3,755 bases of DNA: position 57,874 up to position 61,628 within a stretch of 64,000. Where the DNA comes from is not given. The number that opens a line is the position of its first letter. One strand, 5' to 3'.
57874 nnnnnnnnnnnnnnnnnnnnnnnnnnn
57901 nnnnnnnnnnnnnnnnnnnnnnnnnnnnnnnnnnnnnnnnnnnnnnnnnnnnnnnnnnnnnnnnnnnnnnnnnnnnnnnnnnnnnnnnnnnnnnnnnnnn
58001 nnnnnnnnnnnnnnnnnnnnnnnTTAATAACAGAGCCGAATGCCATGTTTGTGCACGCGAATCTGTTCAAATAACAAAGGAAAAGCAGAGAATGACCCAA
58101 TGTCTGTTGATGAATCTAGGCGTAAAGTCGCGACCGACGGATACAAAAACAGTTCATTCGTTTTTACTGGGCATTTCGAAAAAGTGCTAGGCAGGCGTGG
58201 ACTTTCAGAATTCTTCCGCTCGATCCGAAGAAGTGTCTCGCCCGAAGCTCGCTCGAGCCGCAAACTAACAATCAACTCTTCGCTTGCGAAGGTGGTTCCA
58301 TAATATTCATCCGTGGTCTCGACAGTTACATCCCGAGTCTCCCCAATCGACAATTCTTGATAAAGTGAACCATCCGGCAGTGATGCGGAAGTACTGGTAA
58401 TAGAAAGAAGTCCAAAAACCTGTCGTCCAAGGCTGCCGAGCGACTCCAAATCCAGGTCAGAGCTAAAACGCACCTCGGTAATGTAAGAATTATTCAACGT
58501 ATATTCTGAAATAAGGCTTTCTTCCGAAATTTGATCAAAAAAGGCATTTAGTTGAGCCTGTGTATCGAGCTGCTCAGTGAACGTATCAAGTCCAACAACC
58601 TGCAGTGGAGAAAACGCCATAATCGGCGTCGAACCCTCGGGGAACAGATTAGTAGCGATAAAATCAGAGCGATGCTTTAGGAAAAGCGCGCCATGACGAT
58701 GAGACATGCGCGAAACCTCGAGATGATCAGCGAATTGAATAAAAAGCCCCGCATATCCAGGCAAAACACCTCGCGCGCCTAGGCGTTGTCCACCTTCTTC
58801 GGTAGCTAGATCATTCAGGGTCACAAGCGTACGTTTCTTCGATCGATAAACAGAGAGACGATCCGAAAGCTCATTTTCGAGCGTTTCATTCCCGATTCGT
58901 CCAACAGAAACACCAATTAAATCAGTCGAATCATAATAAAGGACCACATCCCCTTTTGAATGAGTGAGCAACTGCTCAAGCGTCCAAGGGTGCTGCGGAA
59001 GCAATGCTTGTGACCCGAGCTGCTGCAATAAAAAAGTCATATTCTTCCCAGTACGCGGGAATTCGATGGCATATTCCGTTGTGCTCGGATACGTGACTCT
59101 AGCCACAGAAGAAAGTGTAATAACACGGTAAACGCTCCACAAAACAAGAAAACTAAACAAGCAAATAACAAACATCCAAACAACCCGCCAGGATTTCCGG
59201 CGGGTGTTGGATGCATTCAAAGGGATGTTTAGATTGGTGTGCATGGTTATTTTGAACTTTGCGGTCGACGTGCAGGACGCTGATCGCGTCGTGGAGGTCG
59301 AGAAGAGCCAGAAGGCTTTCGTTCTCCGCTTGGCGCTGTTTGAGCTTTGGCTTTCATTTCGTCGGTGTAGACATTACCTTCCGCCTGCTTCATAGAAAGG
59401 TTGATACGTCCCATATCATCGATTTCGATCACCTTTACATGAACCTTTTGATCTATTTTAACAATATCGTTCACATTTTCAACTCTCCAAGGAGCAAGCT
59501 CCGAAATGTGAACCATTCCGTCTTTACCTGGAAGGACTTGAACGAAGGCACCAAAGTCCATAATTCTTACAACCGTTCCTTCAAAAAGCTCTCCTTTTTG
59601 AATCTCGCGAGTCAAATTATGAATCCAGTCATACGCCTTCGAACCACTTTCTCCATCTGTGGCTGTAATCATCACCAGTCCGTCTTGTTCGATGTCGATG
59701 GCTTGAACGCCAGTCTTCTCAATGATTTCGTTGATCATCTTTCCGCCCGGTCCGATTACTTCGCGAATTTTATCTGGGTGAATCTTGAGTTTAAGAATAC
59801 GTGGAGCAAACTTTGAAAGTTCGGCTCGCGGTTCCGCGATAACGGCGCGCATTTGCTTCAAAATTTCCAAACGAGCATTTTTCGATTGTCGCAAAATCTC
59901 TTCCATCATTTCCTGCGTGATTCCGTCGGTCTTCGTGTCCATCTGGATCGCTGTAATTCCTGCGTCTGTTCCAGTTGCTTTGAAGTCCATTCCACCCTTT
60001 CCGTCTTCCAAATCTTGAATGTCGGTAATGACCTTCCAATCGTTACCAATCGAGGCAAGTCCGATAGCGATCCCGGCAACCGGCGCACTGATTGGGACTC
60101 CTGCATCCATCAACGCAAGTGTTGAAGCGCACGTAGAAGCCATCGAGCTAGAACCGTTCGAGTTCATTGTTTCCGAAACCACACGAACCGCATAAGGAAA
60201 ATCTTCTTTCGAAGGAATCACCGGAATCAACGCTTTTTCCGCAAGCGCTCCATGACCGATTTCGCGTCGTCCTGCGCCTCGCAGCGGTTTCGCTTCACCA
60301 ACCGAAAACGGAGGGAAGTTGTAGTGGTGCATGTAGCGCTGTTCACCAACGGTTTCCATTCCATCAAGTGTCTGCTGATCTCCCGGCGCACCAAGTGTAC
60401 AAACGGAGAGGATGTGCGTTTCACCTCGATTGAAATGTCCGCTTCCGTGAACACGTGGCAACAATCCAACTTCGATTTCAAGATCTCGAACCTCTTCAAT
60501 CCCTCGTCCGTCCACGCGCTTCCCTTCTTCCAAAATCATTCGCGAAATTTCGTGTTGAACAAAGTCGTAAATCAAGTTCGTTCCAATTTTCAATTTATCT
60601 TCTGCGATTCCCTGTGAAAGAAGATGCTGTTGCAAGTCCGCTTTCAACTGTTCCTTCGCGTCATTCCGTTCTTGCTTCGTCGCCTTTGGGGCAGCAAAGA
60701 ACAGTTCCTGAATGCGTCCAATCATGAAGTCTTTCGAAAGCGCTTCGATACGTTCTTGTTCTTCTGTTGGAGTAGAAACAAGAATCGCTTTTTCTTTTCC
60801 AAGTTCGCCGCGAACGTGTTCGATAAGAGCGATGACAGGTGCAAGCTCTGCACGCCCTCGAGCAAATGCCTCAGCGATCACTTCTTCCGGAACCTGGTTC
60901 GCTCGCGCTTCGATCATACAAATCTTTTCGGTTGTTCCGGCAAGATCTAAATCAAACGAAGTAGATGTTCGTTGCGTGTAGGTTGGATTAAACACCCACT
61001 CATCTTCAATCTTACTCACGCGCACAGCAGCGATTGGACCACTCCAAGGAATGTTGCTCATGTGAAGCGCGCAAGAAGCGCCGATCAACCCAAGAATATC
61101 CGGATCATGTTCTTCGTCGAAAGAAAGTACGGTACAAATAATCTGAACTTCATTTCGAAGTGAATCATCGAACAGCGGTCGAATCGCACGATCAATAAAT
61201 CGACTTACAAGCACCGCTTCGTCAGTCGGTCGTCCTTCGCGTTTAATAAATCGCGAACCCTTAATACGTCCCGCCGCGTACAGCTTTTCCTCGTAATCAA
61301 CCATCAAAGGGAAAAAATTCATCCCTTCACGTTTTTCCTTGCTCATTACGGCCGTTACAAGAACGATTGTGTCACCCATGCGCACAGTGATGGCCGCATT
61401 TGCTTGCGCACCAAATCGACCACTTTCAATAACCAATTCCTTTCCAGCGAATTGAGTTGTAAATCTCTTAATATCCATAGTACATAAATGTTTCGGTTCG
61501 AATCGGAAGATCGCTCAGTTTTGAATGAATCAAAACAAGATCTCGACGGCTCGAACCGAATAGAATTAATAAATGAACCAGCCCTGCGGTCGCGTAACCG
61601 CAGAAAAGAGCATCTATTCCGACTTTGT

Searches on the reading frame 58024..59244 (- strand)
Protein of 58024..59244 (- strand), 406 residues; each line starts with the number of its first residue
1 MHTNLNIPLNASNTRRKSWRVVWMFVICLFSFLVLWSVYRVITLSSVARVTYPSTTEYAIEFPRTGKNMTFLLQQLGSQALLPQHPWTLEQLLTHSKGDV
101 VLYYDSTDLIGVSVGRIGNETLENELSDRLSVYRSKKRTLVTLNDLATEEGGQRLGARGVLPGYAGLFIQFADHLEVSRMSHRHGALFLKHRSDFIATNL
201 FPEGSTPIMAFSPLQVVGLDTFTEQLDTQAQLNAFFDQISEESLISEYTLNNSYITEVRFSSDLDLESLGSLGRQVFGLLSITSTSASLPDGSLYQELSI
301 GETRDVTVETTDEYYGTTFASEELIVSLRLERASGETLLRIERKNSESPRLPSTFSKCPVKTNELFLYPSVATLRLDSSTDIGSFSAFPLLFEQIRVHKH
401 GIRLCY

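Call 10: find_encoding_contigs(protein=window:58024-59244:-, flank=10000, max_places=6)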
Protein window:58024-59244:- (406 aa): no gene with exactly this product is on record in the collection.

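Call 17: find_homologous_proteins(query=window:58024-59244:-, max_evalue=0.001)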
Query window:58024-59244:- (406 aa): 1 proteins with E <= 0.001 among 7344 candidates.
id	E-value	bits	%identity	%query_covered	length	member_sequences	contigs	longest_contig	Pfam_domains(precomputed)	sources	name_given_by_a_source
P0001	3.8e-265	897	100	100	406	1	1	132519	-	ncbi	-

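Call 18: find_encoding_contigs(protein=P0001, flank=10000, max_places=4)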
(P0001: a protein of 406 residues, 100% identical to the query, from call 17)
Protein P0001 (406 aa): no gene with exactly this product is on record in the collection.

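Call 45: find_related_loci(query=A3, collection=metagenome_contigs, flank=4000)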
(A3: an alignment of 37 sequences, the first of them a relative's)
Query A3 (132 aa) in metagenome_contigs; peptide patterns used: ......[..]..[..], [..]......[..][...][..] (x = any residue, [..] = any of these).
600 stretches matched a pattern (row limit reached: there are more); 336 encode a relative of the query (tblastn E <= 1e-3); the best 80 are kept; 80 distinct loci.
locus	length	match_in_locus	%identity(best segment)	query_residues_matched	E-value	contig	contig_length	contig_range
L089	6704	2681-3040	67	13-132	2e-49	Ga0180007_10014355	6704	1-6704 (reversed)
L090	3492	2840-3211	62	8-132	9e-47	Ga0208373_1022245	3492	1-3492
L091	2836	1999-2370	62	8-132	9e-47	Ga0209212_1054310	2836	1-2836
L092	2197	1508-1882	59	5-132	2e-46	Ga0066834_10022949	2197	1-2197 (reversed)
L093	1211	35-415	59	5-132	9e-47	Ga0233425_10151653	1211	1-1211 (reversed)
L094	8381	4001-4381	59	5-132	1e-44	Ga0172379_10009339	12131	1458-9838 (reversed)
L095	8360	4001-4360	60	13-132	4e-44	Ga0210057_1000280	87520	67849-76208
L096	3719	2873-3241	57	10-132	6e-44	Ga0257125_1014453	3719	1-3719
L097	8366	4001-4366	59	11-132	7e-44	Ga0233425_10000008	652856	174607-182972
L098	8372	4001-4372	56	8-132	1e-43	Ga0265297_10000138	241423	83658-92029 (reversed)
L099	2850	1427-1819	56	1-132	7e-43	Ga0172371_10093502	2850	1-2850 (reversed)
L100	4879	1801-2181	53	5-132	8e-43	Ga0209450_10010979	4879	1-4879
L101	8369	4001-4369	58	10-132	1e-42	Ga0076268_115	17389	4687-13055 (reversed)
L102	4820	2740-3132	56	1-132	7e-43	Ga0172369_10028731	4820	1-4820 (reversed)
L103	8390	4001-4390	54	1-131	8e-43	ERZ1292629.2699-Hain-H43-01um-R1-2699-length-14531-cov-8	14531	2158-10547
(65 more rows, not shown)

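Call 84: search_protein_families(library=pfam, proteins=[window:58024-59244:-], max_evalue=0.001)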
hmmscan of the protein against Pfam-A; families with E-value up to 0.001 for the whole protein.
window:58024-59244:- (406 aa): 0 families

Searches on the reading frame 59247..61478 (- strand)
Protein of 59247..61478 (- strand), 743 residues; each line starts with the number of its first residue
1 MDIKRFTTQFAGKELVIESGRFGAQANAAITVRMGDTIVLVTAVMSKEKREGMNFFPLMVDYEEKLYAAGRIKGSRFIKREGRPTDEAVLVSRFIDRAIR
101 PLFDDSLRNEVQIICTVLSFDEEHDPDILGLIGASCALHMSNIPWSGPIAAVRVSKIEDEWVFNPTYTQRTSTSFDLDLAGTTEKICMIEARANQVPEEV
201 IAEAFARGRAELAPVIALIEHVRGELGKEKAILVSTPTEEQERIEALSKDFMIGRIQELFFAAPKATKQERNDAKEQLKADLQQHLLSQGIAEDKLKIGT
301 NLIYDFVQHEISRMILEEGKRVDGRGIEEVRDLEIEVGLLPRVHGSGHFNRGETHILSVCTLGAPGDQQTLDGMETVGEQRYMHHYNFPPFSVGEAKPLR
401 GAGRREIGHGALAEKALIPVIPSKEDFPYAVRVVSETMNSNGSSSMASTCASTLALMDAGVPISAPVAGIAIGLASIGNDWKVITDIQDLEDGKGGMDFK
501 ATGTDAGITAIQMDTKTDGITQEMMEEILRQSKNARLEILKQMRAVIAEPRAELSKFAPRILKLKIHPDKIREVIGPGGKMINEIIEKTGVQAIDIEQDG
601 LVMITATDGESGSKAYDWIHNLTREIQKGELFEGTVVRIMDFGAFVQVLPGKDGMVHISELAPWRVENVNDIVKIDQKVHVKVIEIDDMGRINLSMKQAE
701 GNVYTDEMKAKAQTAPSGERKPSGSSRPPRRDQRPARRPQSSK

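Call 16: find_encoding_contigs(protein=window:59247-61478:-, flank=10000, max_places=4)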
Protein window:59247-61478:- (743 aa): no gene with exactly this product is on record in the collection.
